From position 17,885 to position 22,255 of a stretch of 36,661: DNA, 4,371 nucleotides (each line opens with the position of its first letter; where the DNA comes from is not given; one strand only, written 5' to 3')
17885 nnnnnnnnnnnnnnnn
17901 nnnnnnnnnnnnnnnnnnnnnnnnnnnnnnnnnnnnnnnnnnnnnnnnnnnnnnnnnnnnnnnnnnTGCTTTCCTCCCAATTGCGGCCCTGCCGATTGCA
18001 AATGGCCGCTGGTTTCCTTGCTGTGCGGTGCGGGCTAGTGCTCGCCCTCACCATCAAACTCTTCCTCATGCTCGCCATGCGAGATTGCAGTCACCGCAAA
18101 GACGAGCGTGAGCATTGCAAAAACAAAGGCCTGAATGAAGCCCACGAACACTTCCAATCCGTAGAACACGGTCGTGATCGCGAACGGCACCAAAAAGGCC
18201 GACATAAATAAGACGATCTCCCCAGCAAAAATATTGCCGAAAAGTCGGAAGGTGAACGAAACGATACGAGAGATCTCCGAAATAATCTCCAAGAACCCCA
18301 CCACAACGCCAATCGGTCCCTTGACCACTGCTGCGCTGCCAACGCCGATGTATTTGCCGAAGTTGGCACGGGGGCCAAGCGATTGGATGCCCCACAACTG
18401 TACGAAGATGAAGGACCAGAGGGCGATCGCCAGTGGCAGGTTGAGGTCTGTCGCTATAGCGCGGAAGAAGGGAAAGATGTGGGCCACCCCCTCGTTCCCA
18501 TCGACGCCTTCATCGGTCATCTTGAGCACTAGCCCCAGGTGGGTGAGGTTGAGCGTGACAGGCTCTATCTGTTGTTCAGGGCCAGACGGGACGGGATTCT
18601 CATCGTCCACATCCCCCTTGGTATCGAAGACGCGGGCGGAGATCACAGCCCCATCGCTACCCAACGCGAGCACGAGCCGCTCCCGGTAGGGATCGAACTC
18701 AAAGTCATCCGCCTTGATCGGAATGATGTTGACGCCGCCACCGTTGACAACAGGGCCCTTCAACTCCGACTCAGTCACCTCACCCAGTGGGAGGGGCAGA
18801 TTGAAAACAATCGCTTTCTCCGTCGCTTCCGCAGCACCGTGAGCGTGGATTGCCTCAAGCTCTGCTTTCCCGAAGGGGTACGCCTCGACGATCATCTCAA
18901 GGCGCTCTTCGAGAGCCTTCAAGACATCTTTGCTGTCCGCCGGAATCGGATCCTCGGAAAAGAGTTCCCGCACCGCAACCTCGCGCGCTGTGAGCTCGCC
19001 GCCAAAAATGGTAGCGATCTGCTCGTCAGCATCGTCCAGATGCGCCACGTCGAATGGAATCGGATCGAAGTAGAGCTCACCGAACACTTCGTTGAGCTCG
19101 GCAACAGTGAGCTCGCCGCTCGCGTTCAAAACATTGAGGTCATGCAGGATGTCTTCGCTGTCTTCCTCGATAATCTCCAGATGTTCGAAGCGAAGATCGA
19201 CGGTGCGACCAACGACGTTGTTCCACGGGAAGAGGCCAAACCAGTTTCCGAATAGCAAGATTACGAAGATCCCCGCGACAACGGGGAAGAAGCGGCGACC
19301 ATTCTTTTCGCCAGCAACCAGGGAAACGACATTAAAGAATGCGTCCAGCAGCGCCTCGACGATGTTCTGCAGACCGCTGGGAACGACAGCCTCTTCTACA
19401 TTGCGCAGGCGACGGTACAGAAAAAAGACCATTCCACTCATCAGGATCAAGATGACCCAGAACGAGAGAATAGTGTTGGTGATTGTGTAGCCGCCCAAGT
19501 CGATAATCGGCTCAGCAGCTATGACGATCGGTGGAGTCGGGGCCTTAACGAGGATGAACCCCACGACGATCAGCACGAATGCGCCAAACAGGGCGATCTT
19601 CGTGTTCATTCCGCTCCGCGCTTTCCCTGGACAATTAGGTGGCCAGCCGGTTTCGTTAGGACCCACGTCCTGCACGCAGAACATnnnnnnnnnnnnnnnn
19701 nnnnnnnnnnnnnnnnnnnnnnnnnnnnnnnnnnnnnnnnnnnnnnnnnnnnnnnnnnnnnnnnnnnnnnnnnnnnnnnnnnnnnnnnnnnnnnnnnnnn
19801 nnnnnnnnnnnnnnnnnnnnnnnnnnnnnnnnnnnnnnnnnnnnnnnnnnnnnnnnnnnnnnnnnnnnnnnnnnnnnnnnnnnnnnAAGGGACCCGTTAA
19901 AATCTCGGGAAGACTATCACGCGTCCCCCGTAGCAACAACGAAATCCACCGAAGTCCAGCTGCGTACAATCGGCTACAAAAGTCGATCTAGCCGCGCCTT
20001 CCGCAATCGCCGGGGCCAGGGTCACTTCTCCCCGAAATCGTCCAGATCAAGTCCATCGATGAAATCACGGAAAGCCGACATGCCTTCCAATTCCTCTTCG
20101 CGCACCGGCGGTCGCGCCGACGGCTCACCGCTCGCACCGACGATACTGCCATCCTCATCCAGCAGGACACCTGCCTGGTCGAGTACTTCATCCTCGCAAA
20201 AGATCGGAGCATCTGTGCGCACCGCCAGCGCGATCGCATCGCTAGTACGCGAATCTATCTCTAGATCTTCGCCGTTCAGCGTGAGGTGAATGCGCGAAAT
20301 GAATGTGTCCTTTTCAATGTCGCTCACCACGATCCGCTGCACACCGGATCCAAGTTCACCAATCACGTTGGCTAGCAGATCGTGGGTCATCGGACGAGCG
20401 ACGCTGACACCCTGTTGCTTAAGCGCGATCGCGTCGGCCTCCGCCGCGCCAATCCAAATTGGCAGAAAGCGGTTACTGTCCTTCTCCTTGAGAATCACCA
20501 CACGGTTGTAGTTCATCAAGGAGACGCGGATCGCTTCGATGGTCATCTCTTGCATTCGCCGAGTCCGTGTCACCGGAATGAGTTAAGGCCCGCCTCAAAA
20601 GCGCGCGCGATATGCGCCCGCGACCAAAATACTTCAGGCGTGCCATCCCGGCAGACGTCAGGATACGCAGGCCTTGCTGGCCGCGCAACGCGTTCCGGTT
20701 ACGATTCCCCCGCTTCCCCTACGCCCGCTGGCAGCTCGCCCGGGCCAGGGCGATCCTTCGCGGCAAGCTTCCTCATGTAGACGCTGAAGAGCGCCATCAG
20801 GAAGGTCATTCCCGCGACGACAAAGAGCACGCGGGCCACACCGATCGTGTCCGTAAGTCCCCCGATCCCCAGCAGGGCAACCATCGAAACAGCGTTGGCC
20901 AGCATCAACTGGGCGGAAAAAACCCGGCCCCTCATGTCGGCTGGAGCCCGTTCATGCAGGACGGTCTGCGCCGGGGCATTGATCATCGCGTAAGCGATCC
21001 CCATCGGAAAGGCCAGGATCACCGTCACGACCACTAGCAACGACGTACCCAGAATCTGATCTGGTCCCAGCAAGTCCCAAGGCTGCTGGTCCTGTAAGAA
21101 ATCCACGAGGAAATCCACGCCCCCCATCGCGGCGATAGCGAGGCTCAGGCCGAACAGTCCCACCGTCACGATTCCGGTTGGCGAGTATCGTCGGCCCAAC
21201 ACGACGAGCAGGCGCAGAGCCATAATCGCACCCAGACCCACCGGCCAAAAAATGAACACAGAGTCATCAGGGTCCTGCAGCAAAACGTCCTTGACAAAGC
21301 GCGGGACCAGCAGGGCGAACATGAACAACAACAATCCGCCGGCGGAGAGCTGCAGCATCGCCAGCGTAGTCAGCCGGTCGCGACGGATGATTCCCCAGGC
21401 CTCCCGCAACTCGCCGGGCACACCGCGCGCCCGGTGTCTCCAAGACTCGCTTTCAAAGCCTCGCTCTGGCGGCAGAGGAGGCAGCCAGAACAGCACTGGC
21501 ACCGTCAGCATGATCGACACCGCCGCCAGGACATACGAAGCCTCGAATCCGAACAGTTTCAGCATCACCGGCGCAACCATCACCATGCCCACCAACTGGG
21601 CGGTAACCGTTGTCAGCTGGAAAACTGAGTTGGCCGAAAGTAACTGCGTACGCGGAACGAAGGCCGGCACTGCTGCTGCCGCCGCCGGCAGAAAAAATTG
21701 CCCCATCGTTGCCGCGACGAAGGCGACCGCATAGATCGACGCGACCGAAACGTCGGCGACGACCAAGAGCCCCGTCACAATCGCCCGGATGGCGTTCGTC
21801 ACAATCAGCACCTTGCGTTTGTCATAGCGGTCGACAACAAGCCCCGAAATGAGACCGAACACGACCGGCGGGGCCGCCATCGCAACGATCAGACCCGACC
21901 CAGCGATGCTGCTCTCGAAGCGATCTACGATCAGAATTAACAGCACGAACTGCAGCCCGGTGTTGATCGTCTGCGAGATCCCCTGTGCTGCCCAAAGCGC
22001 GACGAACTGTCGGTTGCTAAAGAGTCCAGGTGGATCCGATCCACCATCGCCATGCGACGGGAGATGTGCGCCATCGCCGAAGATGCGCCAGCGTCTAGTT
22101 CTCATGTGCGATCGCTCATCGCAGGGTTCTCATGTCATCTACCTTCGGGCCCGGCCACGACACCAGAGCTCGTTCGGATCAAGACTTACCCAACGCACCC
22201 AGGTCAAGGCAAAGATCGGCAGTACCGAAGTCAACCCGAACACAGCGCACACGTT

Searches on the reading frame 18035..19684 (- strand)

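Call 21: search_protein_families(library=pfam, proteins=[window:18035-19684:-], max_evalue=0.0001)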
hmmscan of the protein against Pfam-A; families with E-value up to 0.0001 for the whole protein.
window:18035-19684:- (549 aa): 1 family
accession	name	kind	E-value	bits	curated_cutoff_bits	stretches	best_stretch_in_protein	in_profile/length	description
PF00119.25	ATP-synt_A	-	1.1e-37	130.4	33.9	2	403-529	77-215/217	ATP synthase A chain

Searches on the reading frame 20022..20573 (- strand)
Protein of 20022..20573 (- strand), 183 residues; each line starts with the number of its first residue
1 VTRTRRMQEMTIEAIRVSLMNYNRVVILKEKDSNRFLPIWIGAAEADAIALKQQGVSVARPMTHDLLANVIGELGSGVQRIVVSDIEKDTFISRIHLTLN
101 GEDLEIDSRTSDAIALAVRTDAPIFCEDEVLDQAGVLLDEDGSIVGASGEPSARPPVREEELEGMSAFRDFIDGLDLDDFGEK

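Call 21: search_protein_families(library=pfam, proteins=[window:20022-20573:-], max_evalue=0.0001)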
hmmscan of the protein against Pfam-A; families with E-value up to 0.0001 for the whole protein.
window:20022-20573:- (183 aa): 1 family
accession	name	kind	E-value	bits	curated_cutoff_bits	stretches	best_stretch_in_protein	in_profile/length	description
PF02577.19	BFN_dom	-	9.5e-41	138.6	27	1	26-136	1-109/112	Bifunctional nuclease domain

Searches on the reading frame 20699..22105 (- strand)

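Call 21: search_protein_families(library=pfam, proteins=[window:20699-22105:-], max_evalue=0.0001)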
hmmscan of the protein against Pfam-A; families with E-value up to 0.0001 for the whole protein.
window:20699-22105:- (468 aa): 2 families
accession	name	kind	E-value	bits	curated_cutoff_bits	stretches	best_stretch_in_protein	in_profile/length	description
PF07690.21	MFS_1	-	8.9e-30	104.2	33.4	2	38-333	2-291/347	Major Facilitator Superfamily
PF05977.19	MFS_3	-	3.9e-10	39.2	27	1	29-327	7-301/524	Transmembrane secretion effector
